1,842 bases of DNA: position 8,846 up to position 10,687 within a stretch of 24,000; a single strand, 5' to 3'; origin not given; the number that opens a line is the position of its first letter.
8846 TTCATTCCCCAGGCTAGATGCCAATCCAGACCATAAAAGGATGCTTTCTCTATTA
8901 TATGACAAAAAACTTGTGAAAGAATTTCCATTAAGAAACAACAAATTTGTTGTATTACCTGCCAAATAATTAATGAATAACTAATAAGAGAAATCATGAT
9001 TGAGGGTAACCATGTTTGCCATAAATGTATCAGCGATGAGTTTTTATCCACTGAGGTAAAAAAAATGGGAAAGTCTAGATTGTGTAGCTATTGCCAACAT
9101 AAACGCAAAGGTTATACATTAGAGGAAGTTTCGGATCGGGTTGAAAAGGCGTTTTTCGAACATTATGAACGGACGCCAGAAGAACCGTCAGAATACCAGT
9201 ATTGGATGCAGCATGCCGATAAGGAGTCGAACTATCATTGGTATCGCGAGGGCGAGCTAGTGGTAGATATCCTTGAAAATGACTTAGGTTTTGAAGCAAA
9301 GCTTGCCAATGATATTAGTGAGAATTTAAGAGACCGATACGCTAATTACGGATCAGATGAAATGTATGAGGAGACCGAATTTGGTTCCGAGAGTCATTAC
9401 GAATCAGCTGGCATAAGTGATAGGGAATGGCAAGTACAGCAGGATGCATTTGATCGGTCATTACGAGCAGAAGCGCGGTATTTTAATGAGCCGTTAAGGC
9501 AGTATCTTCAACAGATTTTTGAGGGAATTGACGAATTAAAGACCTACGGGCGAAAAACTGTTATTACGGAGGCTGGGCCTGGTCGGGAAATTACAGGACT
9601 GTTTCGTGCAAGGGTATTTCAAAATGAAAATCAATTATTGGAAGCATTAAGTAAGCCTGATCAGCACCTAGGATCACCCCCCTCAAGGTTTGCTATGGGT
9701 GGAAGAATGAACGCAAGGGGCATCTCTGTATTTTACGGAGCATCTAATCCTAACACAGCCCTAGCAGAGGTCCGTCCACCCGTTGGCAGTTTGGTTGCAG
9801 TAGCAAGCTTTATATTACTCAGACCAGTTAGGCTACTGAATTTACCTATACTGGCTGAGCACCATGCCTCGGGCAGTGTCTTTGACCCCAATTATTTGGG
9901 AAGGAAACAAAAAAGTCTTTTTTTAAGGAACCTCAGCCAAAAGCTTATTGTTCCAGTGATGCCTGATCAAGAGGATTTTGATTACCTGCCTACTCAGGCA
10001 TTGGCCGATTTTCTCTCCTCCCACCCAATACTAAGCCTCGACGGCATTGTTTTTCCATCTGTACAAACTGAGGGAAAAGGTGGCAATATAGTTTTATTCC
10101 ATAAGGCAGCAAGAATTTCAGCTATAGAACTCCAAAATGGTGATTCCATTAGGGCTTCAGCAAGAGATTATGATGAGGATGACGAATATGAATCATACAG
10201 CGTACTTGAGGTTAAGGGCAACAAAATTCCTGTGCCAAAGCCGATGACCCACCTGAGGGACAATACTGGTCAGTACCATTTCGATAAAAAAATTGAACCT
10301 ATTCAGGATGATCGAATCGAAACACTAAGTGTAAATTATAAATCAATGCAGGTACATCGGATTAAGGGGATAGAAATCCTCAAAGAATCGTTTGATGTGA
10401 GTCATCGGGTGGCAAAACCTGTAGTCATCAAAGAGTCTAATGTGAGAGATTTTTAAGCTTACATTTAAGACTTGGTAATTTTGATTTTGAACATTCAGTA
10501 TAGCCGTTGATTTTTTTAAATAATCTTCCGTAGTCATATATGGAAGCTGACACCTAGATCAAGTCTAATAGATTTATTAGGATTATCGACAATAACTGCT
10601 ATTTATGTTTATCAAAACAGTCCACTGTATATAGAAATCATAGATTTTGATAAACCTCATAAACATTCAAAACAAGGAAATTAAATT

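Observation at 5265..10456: Candidate two-gene conflict/defence module: membrane KAP/YobI NTPase coupled to a RES-domain effector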

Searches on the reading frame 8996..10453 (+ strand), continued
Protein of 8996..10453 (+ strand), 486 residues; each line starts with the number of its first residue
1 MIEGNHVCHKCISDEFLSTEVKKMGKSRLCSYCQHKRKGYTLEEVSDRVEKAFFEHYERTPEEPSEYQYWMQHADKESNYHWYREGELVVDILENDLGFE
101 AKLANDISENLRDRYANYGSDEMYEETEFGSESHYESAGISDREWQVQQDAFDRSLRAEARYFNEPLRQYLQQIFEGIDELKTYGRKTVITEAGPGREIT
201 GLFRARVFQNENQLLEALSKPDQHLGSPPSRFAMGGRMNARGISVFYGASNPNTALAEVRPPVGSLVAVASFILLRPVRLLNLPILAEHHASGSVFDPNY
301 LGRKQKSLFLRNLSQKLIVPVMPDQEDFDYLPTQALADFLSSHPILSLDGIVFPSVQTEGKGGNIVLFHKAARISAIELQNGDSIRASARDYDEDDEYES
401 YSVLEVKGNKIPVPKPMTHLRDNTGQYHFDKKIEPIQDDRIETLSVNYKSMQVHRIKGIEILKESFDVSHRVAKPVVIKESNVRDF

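Call 51: get_annotated_region(hit=H21, flank=12000)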
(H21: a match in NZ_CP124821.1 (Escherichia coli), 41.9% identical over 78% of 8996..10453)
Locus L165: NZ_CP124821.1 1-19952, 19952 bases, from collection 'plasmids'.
description: Escherichia coli strain C325 plasmid unnamed2, complete sequence
organism: Escherichia coli (NCBI taxid 562)
taxonomy: Bacteria; Pseudomonadota; Gammaproteobacteria; Enterobacterales; Enterobacteriaceae; Escherichia; Escherichia coli
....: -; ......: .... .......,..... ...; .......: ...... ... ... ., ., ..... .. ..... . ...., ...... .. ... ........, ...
typing (MOB-suite, as given by PLSDB): conjugative; replicon IncI-gamma/K1; relaxase MOBP; mating-pair formation MPF_I
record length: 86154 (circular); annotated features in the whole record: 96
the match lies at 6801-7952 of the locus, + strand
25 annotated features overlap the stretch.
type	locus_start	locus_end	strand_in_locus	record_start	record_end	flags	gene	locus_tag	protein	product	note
CDS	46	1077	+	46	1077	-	repA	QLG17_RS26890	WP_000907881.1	plasmid replication initiator RepA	-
CDS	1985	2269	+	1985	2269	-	-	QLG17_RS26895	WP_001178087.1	ribbon-helix-helix domain-containing protein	-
CDS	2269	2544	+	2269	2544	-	-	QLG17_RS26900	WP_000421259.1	type II toxin-antitoxin system RelE/ParE family toxin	GO:0030541 - plasmid partitioning [Evidence IEA]; GO:0051290 - protein heterotetramerization [Evidence IEA]; GO:0009432 ...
CDS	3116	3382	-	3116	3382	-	-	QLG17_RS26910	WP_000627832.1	hypothetical protein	-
CDS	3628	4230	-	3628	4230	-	-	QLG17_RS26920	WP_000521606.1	ProQ/FINO family protein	-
CDS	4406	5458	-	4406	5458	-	-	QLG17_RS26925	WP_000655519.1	hypothetical protein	-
CDS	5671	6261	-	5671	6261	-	-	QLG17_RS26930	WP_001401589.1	hypothetical protein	-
CDS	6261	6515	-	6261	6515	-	-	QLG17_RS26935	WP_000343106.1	hypothetical protein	-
CDS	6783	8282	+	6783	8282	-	-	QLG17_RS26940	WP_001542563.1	RES family NAD+ phosphorylase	-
CDS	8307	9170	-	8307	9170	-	-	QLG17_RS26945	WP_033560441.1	hypothetical protein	-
CDS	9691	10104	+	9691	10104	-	-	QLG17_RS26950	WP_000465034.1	hypothetical protein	-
CDS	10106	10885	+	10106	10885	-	-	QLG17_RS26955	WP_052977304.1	site-specific integrase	GO:0015074 - DNA integration [Evidence IEA]; GO:0006310 - DNA recombination [Evidence IEA]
CDS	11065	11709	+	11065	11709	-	-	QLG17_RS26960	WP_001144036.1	ParA family protein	-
CDS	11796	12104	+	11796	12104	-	-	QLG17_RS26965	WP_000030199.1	hypothetical protein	-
CDS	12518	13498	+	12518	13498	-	-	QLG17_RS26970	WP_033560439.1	plasmid segregation protein ParM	GO:0030541 - plasmid partitioning [Evidence IEA]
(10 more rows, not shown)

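Call 52: get_annotated_region(hit=H9, flank=12000)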
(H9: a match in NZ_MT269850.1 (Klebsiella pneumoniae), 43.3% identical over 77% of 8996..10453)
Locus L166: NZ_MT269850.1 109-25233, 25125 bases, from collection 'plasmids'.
description: Klebsiella pneumoniae strain BSI138 plasmid pBSI138_P3, complete sequence
organism: Klebsiella pneumoniae (NCBI taxid 573)
taxonomy: Bacteria; Pseudomonadota; Gammaproteobacteria; Enterobacterales; Enterobacteriaceae; Klebsiella; Klebsiella pneumoniae
host: -; source: -; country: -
typing (MOB-suite, as given by PLSDB): conjugative; replicon IncFII,rep_cluster_1418; relaxase MOBF,MOBF; mating-pair formation MPF_F
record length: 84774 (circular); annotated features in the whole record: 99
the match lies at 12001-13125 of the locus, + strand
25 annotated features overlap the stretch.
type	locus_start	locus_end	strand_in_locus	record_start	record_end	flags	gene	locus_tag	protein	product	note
CDS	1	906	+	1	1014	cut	repA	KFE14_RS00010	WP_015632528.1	plasmid replication initiator RepA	-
CDS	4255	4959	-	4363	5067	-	-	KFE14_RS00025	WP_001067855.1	IS6-like element IS26 family transposase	GO:0006313 - DNA transposition [Evidence IEA]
CDS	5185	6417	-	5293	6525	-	-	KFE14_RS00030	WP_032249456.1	hypothetical protein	-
CDS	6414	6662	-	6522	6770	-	-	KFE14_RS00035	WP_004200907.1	hypothetical protein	-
CDS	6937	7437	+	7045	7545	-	-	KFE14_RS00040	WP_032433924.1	HEPN family nuclease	-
CDS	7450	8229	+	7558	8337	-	-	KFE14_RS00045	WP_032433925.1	hypothetical protein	-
CDS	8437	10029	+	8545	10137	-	-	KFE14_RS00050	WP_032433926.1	hypothetical protein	-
CDS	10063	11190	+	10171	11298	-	-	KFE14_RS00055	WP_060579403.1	DUF4238 domain-containing protein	-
CDS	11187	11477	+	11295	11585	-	-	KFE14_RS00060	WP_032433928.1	hypothetical protein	-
CDS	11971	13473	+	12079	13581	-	-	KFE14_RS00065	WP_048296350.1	RES family NAD+ phosphorylase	-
CDS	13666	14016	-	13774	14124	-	-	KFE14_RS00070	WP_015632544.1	hypothetical protein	-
CDS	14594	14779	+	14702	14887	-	-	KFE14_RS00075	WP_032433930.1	hypothetical protein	-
CDS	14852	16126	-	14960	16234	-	-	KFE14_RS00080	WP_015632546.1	hypothetical protein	-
CDS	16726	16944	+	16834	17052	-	ccdA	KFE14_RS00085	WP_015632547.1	type II toxin-antitoxin system antitoxin CcdA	-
CDS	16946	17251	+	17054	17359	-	ccdB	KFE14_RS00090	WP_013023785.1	type II toxin-antitoxin system toxin CcdB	-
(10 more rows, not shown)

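Call 54: search_solved_structures(query=A1, max_evalue=1)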
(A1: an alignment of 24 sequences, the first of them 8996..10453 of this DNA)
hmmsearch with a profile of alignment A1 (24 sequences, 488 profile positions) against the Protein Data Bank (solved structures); distinct sequences matched with E-value up to 1: 1.
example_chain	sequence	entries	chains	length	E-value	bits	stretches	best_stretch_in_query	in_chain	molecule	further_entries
7kv4_AAA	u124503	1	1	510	0.18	13.6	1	101-160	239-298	SusD family protein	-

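Call 61: find_related_loci(query=A1, collection=viral_contigs, flank=8000)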
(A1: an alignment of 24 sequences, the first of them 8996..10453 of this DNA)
Query A1 (486 aa) in viral_contigs; peptide patterns used: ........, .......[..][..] (x = any residue, [..] = any of these).
37 stretches matched a pattern; 15 encode a relative of the query (tblastn E <= 1e-3); 15 distinct loci.
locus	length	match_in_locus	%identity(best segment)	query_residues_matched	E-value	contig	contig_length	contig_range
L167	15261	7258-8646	43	7-471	8e-116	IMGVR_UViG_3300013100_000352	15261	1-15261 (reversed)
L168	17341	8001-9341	37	6-471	3e-95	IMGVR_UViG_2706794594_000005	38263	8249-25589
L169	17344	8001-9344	36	6-472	3e-94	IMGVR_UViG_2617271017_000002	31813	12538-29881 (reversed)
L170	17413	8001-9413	40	7-471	1e-108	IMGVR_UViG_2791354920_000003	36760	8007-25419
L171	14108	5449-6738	32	1-460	3e-66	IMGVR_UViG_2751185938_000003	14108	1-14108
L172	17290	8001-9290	32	1-460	1e-65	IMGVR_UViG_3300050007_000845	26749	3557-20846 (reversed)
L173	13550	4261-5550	32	1-460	4e-65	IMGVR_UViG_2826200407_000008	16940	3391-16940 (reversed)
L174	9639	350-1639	31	1-460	4e-62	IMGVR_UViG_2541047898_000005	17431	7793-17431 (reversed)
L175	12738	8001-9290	31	1-460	4e-62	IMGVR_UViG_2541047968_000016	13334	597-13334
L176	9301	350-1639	31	1-460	4e-62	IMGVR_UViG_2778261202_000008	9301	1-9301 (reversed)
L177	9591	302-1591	31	1-460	4e-62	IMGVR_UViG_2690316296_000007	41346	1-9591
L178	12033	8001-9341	37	6-471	3e-95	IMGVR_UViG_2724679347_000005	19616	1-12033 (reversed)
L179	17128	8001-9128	27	7-384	3e-39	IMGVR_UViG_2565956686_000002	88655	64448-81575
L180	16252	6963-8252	32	1-460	2e-62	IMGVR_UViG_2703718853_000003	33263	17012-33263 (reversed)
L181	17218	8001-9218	26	7-407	3e-36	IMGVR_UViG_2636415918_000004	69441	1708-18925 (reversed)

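Call 64: predict_structure(alignment_id=A1)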
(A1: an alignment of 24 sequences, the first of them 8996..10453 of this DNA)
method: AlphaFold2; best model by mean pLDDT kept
length: 486 residues; sequences in the alignment: 24
mean_pLDDT: 81.4   pTM: 0.72
mean pLDDT of the five models: 81.4, 80.8, 80.0, 77.1, 70.9
residues with pLDDT >= 90: 150; 70-90: 249; 50-70: 61; < 50: 26
segments of 3 or more residues with pLDDT < 50: 414-434
pLDDT, mean of each block of 10 residues (from residue 1): 75 91 93 92 93 89 85 81 87 87 91 80 77 85 85 76 74 88 86 93 92 91 81 56 82 87 89 95 90 85 89 83 62 79 83 82 87 84 84 84 82 45 37 58 91 85 86 71 49
secondary structure, 60 per line:
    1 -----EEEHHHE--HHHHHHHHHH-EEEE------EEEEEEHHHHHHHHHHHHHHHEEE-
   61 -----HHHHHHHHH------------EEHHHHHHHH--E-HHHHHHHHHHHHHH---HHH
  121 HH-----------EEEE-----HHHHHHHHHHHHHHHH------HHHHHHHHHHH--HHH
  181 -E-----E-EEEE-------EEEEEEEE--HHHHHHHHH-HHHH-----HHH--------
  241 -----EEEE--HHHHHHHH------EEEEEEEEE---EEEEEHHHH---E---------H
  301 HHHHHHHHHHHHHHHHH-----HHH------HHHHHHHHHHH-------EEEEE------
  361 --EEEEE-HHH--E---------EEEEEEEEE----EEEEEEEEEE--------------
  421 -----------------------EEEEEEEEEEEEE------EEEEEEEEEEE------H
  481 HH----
elements in order: E6-8 H15-24 E26-29 E36-41 H42-56 E57-59 H66-74 H89-96 H101-114 H118-122 E134-137 H143-158 H165-175 E190-193 E201-208 H211-219 H221-224 E246-249 H252-259 E266-274 E278-282 H283-286 H300-317 H332-342 E350-354 E363-367 E384-392 E397-406 E444-456 E463-473

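Call 66: fold_search(model_id=the predicted structure, library=pdb)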
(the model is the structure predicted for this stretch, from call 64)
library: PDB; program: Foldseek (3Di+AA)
matches with E <= 10: 67; with E <= 0.001: 0
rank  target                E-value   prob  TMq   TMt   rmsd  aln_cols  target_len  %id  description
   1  9biw_A                5.5e-01  0.25  0.17  0.16   8.4       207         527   11  Crystal structure of Chelona Toxin, a diphtheria toxin homolog, from Austwickia chelonae (released 2024-08-07)
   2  9biw_B                6.9e-01  0.21  0.17  0.16   9.0       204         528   11  Crystal structure of Chelona Toxin, a diphtheria toxin homolog, from Austwickia chelonae (released 2024-08-07)
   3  8yig_B                1.3e+00  0.05  0.04  0.21  19.9        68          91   13  DmDcr-2/LoqsPD/slm2 in initial binding state (released 2025-03-05)
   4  6ort                  1.6e+00  0.01  0.07  0.10  20.7       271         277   11  Crystal Structure of Bos taurus Mxra8 Ectodomain (released 2020-03-04)
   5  3f0l                  1.7e+00  0.01  0.07  0.12  20.7       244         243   10  Crystal structure of oxidized D105N Synechocystis sp. PcyA (released 2009-10-13)
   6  8f5j                  2.3e+00  0.01  0.06  0.08  13.0       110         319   11  human branched chain ketoacid dehydrogenase kinase in complex with inhibitors (released 2023-07-05)
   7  5i82_D                2.7e+00  0.09  0.17  0.17   9.6       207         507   11  First Crystal Structure of E.coli Based Recombinant Diphtheria Toxin Mutant CRM197 (released 2016-03-02)
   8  6dk7_G                2.7e+00  0.01  0.06  0.10  11.3       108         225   10  RetS histidine kinase region with cobalt (released 2019-03-20)
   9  6az6_B                3.2e+00  0.06  0.10  0.21  15.1       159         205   18  Streptococcus agalactiae GntR (released 2017-12-20)
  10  4yrh_A                3.2e+00  0.00  0.06  0.10  18.6       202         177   14  p21 isoform of MEC-17 from Danio Rerio (released 2015-07-01)
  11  7s5o_A                3.4e+00  0.02  0.04  0.10   9.5        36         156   11  Crystal structure of Cytochrome c' beta from Nitrosomonas europaea ATCC 19718 (released 2022-03-30)
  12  4pk2_A                3.4e+00  0.01  0.06  0.11  18.4       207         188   14  tubulin acetyltransferase complex with bisubstrate analog (released 2014-08-13)
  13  9qgn_A                3.4e+00  0.01  0.07  0.10  23.1       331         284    9  Cryo-EM structure of the PlPVC1 cap, 6-fold symmetrized (C6), in extended state (released 2025-10-29)
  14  3btv_B                3.4e+00  0.00  0.04  0.05  21.1       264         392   11  Crystal structure of the super-repressor mutant of Gal80p from Saccharomyces cerevisiae; Gal80(S0)-[G301R] (released 2008-03-04)
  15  7s5o_C                3.6e+00  0.02  0.04  0.10   9.4        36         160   11  Crystal structure of Cytochrome c' beta from Nitrosomonas europaea ATCC 19718 (released 2022-03-30)
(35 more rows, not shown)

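Call 77: find_encoding_contigs(protein=P0001, flank=6000, max_places=4)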
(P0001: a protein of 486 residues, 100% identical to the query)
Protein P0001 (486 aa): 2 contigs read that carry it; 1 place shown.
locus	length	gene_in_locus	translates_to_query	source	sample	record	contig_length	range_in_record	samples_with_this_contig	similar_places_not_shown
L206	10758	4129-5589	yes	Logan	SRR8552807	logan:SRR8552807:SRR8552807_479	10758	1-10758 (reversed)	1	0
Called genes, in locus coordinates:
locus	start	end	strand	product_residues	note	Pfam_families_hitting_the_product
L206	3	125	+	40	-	?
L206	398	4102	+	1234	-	PF20693:YobI-ATPase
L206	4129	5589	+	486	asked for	PF08808:RES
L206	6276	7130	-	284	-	PF01471:PG_binding_1, PF09374:PG_binding_3 (faint), PF01183:Glyco_hydro_25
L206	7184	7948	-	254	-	-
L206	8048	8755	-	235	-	-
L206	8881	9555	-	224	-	-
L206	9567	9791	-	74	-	PF09926:DUF2158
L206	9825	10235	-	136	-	-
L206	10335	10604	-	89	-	PF11747:RebB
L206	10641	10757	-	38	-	?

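Call 84: find_encoding_contigs(protein=P0003, flank=5000, max_places=1)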
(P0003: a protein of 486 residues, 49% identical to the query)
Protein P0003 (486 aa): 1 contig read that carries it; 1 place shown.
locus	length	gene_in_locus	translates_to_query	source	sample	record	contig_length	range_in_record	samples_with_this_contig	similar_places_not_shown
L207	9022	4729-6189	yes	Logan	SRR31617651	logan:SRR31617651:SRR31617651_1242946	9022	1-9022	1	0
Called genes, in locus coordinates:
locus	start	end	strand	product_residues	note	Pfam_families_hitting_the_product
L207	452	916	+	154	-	PF00293:NUDIX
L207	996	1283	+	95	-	-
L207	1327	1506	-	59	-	-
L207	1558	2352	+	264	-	PF01904:DUF72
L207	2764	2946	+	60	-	-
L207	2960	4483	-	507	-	-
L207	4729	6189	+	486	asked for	PF18870:HEPN_RES_NTD1, PF08808:RES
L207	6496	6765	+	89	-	-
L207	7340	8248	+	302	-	-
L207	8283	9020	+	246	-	?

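Call 85: find_encoding_contigs(protein=P0004, flank=5000, max_places=1)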
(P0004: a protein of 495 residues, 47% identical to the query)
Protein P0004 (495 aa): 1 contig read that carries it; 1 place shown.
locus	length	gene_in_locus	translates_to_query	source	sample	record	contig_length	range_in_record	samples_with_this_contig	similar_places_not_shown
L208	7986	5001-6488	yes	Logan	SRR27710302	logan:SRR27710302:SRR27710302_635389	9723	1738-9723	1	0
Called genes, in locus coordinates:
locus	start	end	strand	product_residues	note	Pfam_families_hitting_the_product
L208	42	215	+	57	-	-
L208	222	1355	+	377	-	PF18145:SAVED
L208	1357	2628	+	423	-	PF18144:SMODS, PF21654:DncV-like_NTFase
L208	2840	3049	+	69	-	PF26395:E2-CBASS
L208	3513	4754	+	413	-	PF13589:HATPase_c_3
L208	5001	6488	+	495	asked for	PF08808:RES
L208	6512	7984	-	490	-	?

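Call 86: find_encoding_contigs(protein=P0007, flank=5000, max_places=1)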
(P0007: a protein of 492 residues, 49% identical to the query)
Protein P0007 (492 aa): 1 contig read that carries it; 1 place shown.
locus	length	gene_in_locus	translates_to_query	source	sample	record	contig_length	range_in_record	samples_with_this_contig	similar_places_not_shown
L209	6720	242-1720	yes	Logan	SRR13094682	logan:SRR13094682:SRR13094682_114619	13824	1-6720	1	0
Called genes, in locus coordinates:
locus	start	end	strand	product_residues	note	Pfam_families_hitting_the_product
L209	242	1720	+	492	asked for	PF18870:HEPN_RES_NTD1, PF08808:RES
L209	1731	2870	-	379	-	-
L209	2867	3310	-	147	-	-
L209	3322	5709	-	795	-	-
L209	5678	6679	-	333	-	PF12705:PDDEXK_1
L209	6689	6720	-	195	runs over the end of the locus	-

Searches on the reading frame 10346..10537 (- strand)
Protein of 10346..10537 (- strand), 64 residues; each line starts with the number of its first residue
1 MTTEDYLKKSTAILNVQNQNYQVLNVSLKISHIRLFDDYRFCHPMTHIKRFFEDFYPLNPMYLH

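Call 83: search_protein_families(library=pfam, proteins=[window:10346-10537:-], max_evalue=0.01)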
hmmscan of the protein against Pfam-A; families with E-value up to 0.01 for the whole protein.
window:10346-10537:- (64 aa): 0 families
